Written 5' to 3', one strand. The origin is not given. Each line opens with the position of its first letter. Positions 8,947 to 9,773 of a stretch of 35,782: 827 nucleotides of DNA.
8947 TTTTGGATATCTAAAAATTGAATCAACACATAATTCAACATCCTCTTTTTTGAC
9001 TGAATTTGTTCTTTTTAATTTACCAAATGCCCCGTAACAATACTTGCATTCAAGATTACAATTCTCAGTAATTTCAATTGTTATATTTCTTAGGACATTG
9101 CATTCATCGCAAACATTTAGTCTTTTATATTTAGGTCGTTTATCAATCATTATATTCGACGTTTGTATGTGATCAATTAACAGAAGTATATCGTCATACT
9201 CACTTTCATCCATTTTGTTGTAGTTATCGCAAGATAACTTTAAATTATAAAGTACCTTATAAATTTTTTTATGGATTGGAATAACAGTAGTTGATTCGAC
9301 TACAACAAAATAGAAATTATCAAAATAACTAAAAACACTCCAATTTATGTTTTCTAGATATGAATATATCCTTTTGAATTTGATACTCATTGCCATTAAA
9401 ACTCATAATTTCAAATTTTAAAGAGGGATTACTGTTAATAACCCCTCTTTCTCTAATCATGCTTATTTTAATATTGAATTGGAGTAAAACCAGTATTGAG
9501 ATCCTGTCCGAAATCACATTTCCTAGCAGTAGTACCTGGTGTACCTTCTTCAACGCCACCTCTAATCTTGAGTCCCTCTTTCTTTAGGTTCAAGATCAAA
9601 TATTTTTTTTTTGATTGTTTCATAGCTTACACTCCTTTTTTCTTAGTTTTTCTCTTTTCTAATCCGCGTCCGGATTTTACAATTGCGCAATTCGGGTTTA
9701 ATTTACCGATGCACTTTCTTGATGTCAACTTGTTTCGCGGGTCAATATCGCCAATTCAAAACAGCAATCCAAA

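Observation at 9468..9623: Unannotated 51-aa precursor B; the two precursors share an exactly spaced 14-residue core V[DE][DE]GTPGTx4CD while the tails diverge completely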

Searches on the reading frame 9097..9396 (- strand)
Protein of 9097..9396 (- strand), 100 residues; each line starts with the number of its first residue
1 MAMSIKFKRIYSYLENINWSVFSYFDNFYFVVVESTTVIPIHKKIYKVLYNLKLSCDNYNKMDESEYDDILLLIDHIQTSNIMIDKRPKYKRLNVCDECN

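Call 77: search_protein_families(library=pfam, proteins=[window:9097-9396:-], max_evalue=10)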
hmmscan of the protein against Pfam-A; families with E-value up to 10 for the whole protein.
window:9097-9396:- (100 aa): 4 families
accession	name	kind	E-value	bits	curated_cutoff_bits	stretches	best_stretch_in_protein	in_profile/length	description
PF07885.22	Ion_trans_2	-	0.055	13.8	22.5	1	7-38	9-39/79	Ion channel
PF17887.7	Jak1_Phl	-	0.11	12.9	26.1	1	17-55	80-116/140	Jak1 pleckstrin homology-like domain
PF23130.1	IcmW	-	0.14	12.7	27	1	38-83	33-78/144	IcmW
PF19668.4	DUF6171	-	0.69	10.8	27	1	60-100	10-50/80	Family of unknown function (DUF6171)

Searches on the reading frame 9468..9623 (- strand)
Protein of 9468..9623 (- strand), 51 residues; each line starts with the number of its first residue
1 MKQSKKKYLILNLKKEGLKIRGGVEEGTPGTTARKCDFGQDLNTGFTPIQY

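Call 7: search_protein_families(library=ncbifam, proteins=[window:9468-9623:-], max_evalue=1)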
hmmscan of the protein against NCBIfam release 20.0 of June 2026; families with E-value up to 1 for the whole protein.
window:9468-9623:- (51 aa): 0 families

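Call 17: find_homologous_proteins(query=A1, max_evalue=10)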
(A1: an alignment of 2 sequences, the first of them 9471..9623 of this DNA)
Query A1 (2 sequences) (51 aa, profile of the alignment): 2 proteins with E <= 10 among 2 candidates.
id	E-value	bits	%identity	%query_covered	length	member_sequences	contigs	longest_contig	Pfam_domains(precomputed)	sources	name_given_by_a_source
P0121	4.3e-28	115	98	100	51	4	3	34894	-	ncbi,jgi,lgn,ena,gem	-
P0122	3.6e-27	112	68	73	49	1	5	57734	-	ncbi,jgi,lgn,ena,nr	ncbi:MAG: hypothetical protein PHF33_00835 [Candidatus Delongbacteria bacterium]|jgi:hypothetical pr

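Call 19: list_cluster_members(proteins=[P0121, P0122, window:9471-9623:-])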
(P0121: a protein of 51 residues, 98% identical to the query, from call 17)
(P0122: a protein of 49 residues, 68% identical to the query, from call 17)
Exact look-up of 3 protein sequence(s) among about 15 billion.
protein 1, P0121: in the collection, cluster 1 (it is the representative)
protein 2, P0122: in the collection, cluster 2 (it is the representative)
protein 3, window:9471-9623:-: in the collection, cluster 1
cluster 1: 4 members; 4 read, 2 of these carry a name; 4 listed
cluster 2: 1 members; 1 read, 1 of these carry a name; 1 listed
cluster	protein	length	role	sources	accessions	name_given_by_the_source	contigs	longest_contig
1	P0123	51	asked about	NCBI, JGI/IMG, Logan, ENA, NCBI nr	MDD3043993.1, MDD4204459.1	MAG: hypothetical protein PHF33_00850 [Candidatus Delongbacteria bacterium] | hypothetical protein | hypothetical protein [Candidatus Delongbacteria bacterium]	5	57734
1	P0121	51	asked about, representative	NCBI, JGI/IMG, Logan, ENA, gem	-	-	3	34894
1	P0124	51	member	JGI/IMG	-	hypothetical protein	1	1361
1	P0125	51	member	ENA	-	-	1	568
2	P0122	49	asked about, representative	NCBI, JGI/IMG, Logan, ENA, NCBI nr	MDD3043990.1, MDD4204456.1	MAG: hypothetical protein PHF33_00835 [Candidatus Delongbacteria bacterium] | hypothetical protein | hypothetical protein [Candidatus Delongbacteria bacterium]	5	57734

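Call 21: find_encoding_contigs(protein=P0121, flank=10000, max_places=6)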
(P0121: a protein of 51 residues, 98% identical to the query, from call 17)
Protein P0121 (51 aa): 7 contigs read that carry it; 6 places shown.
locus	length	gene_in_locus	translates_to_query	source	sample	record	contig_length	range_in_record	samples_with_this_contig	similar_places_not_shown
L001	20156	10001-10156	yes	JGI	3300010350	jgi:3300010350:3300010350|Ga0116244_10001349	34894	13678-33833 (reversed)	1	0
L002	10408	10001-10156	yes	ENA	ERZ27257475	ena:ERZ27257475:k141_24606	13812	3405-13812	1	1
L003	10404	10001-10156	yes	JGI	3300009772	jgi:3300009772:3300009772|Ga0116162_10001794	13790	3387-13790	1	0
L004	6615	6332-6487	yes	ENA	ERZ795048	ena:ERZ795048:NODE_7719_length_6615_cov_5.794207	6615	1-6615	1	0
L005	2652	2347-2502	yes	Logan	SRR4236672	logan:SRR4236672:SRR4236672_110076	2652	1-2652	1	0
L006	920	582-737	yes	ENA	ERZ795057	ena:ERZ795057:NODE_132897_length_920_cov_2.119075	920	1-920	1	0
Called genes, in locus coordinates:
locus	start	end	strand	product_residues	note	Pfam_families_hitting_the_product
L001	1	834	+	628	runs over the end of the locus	PF07715:Plug, PF00593:TonB_dep_Rec_b-barrel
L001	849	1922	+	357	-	-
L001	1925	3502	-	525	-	PF00932:LTD, PF07705:CARDB (faint), PF00932:LTD, PF13585:CHU_C (weak)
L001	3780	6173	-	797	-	PF01564:Spermine_synth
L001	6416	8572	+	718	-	PF13424:TPR_12 (faint), PF13374:TPR_10 (faint)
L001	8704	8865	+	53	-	-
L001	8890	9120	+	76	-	-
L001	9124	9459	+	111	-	PF12833:HTH_18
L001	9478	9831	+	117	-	PF12833:HTH_18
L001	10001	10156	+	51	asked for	-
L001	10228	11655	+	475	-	PF04055:Radical_SAM, PF13353:Fer4_12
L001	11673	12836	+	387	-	-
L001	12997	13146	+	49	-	-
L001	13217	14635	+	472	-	PF04055:Radical_SAM, PF13353:Fer4_12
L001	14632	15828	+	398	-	-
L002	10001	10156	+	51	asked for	-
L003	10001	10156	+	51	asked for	-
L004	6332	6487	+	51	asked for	-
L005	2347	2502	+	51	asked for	-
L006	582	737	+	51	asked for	-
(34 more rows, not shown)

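Call 36: search_protein_representatives(alignment_id=A1)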
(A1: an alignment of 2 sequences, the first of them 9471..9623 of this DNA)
Query: 2 sequences, 52 profile positions. Proteins with E-value up to 0.001 (for the whole library): 2; up to 1e-10: 2; up to 1e-30: 0. The best 2 are listed.
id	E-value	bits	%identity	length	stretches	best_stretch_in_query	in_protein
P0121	1.4e-28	114.7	-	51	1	1-52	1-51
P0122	1.1e-27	111.7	-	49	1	1-52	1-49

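Call 77: search_protein_families(library=pfam, proteins=[window:9468-9623:-], max_evalue=10)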
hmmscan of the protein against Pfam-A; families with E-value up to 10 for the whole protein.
window:9468-9623:- (51 aa): 0 families
